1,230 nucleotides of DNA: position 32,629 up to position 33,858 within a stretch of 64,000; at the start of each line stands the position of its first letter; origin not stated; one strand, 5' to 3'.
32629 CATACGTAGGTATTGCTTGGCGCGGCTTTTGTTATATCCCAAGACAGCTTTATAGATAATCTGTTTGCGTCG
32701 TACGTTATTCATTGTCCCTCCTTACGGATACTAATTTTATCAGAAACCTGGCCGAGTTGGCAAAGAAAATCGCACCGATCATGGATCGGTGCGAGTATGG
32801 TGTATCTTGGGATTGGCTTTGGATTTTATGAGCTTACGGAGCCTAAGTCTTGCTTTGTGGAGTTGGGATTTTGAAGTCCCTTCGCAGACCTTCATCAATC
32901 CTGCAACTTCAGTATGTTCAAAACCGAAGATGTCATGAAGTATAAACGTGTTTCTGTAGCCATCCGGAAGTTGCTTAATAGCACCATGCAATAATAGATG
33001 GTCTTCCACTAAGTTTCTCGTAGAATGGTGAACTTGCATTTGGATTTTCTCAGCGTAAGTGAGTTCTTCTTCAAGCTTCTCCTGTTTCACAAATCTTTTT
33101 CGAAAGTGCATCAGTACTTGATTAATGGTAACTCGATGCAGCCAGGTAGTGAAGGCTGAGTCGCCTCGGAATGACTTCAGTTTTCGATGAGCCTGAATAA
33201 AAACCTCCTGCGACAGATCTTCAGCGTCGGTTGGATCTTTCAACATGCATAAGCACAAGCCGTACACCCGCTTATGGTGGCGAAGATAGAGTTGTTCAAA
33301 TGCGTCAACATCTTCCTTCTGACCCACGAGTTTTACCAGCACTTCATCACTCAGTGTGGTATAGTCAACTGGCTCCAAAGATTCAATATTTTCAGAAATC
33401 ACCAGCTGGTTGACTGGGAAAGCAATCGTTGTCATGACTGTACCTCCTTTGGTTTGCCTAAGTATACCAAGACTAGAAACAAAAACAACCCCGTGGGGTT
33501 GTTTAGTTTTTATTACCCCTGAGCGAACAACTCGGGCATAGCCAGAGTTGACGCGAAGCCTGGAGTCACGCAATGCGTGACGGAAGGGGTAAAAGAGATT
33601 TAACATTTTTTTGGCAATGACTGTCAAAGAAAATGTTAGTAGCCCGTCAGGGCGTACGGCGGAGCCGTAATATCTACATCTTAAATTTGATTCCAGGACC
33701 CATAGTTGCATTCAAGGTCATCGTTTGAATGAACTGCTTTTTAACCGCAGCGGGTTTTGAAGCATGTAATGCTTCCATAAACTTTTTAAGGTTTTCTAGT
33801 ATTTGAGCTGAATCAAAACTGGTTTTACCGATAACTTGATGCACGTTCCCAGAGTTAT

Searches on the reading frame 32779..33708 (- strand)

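Call 97: search_protein_families(library=pfam, proteins=[window:32779-33708:-], max_evalue=0.001)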
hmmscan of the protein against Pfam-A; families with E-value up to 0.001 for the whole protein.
window:32779-33708:- (309 aa): 2 families
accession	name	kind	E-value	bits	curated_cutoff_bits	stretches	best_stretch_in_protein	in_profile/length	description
PF04542.20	Sigma70_r2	-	7.9e-18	64.5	24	1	140-205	1-68/71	Sigma-70 region 2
PF08281.18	Sigma70_r4_2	-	2.6e-10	40.2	25.7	1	239-290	3-54/54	Sigma-70, region 4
